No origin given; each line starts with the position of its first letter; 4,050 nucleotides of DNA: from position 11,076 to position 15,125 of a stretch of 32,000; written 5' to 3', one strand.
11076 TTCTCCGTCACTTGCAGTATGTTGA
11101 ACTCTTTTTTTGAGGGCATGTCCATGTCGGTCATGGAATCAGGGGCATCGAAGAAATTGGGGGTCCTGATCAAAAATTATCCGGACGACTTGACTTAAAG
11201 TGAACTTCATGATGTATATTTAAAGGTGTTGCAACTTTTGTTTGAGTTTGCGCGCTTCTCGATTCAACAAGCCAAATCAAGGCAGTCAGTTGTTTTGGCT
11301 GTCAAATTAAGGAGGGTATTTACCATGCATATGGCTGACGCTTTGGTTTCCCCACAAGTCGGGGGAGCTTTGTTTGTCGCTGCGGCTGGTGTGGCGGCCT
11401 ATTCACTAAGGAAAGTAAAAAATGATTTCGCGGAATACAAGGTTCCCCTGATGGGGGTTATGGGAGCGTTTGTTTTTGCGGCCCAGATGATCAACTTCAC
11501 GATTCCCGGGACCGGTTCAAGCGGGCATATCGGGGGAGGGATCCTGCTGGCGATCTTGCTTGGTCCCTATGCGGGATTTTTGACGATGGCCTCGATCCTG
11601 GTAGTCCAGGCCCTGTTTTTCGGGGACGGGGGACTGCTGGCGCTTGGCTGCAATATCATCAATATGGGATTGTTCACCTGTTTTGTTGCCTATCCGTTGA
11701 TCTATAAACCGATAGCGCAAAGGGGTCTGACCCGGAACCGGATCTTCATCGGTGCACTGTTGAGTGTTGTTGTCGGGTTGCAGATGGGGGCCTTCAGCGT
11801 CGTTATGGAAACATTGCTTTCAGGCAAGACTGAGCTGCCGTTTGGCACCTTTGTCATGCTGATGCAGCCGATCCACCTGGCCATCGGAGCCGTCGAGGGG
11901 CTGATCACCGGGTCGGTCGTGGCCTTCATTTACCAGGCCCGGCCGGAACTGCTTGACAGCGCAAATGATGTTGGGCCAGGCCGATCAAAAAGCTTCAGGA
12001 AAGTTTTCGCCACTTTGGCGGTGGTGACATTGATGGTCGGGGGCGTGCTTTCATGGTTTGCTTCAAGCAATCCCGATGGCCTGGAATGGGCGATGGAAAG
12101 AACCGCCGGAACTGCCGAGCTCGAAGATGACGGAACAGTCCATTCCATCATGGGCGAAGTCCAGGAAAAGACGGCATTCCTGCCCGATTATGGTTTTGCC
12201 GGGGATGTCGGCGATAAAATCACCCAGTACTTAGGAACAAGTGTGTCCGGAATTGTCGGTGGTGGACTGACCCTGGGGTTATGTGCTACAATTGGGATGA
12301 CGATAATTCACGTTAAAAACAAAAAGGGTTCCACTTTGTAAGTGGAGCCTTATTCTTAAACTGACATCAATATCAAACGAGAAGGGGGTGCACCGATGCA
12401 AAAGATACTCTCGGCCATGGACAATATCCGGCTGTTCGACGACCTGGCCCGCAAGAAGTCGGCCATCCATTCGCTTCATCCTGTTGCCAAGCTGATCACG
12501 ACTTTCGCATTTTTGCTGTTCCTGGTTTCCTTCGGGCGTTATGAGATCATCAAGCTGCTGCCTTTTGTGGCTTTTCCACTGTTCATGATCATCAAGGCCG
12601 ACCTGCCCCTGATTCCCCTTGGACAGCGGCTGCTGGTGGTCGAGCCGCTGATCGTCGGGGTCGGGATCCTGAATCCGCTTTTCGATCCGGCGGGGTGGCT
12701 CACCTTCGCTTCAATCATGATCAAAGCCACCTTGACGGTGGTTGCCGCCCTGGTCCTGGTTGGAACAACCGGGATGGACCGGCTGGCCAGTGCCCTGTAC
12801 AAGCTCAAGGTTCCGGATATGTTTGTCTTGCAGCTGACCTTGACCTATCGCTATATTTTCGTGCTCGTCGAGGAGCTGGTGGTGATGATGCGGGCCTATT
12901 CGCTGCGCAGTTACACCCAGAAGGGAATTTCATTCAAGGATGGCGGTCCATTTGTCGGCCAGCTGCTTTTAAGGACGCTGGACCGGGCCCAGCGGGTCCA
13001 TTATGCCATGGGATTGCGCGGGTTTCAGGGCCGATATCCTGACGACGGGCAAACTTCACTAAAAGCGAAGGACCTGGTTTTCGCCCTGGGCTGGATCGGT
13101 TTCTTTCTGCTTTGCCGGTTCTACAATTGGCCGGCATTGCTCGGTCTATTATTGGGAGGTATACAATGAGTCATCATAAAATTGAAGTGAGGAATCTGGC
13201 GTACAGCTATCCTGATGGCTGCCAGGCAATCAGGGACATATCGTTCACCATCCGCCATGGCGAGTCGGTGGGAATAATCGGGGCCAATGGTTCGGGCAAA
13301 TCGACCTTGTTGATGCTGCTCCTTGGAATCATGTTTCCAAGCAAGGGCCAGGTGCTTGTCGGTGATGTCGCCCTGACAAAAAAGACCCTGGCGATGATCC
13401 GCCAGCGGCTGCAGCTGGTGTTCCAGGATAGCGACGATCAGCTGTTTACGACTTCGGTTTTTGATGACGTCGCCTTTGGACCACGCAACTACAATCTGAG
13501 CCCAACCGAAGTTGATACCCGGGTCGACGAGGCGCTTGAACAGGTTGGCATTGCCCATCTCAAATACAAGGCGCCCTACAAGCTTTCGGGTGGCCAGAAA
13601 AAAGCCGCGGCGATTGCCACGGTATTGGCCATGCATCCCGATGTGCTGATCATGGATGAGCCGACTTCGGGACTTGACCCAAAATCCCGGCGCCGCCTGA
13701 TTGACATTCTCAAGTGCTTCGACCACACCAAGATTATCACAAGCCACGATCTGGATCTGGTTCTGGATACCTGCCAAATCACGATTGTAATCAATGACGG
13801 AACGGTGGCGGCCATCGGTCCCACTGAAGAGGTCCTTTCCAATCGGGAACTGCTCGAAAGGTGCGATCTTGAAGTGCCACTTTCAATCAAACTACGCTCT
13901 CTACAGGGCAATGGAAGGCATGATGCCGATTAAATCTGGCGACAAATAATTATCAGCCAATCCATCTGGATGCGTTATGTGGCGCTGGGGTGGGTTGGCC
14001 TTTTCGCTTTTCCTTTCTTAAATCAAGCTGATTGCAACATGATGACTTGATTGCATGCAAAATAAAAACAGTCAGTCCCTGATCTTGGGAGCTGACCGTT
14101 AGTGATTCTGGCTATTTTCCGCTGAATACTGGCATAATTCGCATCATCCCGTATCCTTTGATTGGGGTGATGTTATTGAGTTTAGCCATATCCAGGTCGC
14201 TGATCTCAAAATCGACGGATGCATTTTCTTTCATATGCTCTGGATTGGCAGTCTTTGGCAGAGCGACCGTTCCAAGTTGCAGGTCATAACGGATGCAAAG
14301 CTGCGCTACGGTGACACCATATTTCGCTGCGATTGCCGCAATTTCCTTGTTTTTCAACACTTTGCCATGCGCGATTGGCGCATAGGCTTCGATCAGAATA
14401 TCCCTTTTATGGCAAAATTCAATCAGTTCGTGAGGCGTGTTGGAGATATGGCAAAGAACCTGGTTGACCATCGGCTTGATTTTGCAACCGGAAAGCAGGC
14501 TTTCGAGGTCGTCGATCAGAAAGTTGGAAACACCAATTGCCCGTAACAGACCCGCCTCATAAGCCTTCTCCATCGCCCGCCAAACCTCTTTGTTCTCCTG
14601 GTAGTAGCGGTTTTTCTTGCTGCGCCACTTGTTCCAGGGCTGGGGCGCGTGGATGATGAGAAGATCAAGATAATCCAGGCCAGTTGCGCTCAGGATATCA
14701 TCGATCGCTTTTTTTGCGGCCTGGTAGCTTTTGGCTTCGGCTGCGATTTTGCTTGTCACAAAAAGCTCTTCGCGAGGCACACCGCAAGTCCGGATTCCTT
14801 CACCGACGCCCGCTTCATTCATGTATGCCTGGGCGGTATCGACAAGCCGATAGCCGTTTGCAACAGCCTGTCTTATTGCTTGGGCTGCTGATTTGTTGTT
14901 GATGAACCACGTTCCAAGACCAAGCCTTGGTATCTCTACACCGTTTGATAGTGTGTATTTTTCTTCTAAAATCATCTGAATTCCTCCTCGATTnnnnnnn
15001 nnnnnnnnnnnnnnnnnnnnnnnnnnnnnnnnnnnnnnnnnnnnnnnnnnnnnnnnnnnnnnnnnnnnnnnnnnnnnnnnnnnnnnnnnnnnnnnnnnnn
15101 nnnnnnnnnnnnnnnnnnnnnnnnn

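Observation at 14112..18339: Six-gene operon of small uncharacterised enzymes (cyclophilin-like, CMD, cupin x2, membrane-anchored cyclophilin-like, AKR) under a divergent TetR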

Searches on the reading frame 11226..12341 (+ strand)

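Call 34: search_protein_families(library=pfam, proteins=[window:11226-12341:+], max_evalue=0.00001)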
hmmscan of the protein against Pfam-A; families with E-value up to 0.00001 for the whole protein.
window:11226-12341:+ (371 aa): 2 families
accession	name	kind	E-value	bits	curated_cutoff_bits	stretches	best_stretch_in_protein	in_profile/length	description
PF01891.21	CbiM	-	3.4e-59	200.6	23.1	1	35-242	1-205/205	Cobalt uptake substrate-specific transmembrane region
PF13190.11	PDGLE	-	6.6e-30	103.4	27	1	258-360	1-100/102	PDGLE domain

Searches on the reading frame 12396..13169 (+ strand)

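Call 34: search_protein_families(library=pfam, proteins=[window:12396-13169:+], max_evalue=0.00001)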
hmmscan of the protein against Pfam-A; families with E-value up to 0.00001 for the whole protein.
window:12396-13169:+ (257 aa): 1 family
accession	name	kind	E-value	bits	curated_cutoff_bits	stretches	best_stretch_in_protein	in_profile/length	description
PF02361.21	CbiQ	-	2.5e-26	93.1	25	1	21-212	2-210/216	Cobalt transport protein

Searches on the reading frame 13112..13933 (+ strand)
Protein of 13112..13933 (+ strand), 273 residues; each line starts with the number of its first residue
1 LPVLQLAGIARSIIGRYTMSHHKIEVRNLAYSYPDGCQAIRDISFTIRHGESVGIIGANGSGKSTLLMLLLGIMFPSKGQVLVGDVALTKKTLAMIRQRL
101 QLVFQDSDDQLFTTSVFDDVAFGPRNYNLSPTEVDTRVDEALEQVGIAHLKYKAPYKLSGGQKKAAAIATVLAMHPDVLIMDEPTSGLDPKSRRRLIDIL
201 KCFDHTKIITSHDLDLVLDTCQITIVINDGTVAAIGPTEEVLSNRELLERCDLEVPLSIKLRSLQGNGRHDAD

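Call 35: search_protein_families(library=pfam, proteins=[window:13112-13933:+], max_evalue=0.00001)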
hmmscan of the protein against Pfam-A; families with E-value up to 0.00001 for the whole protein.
window:13112-13933:+ (273 aa): 3 families
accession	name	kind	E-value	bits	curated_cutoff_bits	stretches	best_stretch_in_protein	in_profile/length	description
PF00005.33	ABC_tran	-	4e-34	118.6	25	1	41-186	2-137/137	ABC transporter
PF13304.12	AAA_21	-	1.7e-15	58.3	27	1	154-219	234-304/304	AAA domain, putative AbiEii toxin, Type IV TA system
PF02463.25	SMC_N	-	4.3e-09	36.5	40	1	53-216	27-201/220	RecF/RecN/SMC N terminal domain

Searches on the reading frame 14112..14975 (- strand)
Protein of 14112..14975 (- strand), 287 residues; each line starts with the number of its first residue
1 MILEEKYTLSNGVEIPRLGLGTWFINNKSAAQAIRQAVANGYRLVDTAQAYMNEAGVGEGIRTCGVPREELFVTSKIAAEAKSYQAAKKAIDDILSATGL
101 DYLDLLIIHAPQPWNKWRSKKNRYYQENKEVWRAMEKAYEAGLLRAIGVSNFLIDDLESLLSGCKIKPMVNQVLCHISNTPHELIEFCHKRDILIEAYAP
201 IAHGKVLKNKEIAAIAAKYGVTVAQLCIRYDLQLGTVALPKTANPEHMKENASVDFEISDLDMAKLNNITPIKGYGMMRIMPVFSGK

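Call 3: search_protein_families(library=pfam, proteins=[window:14112-14975:-], max_evalue=0.01)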
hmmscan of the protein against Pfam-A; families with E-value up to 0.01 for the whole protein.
window:14112-14975:- (287 aa): 1 family
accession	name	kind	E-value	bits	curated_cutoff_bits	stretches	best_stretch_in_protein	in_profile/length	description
PF00248.27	Aldo_ket_red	-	6.9e-48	163.6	24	1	18-269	2-289/291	Aldo/keto reductase family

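Call 4: search_protein_families(library=ncbifam, proteins=[window:14112-14975:-], max_evalue=0.01)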
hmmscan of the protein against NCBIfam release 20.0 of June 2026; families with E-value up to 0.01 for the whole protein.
window:14112-14975:- (287 aa): 6 families
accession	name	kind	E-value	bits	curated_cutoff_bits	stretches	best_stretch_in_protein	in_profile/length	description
NF008598.0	PRK11565.1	equivalog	1.4e-52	178.5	425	1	7-269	7-260/275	2,5-didehydrogluconate reductase DkgA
NF008377.0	PRK11172.1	equivalog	2.6e-45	154.7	327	1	14-268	2-249/267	2,5-didehydrogluconate reductase DkgB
NF049922.1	MethglyxlRedYdjG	equivalog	4.1e-11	42.5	550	1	11-205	9-224/326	NADH-dependent methylglyoxal reductase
NF007695.0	PRK10376.1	subfamily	1.4e-09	37.5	280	1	27-270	39-287/290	oxidoreductase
TIGR01293.1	Kv_beta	subfamily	3.6e-09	36.1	365.4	1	11-115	9-128/319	voltage-dependent potassium channel subunit beta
NF007912.0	PRK10625.1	equivalog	6.6e-06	25.7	415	1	12-151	10-180/346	NADP(H)-dependent aldo-keto reductase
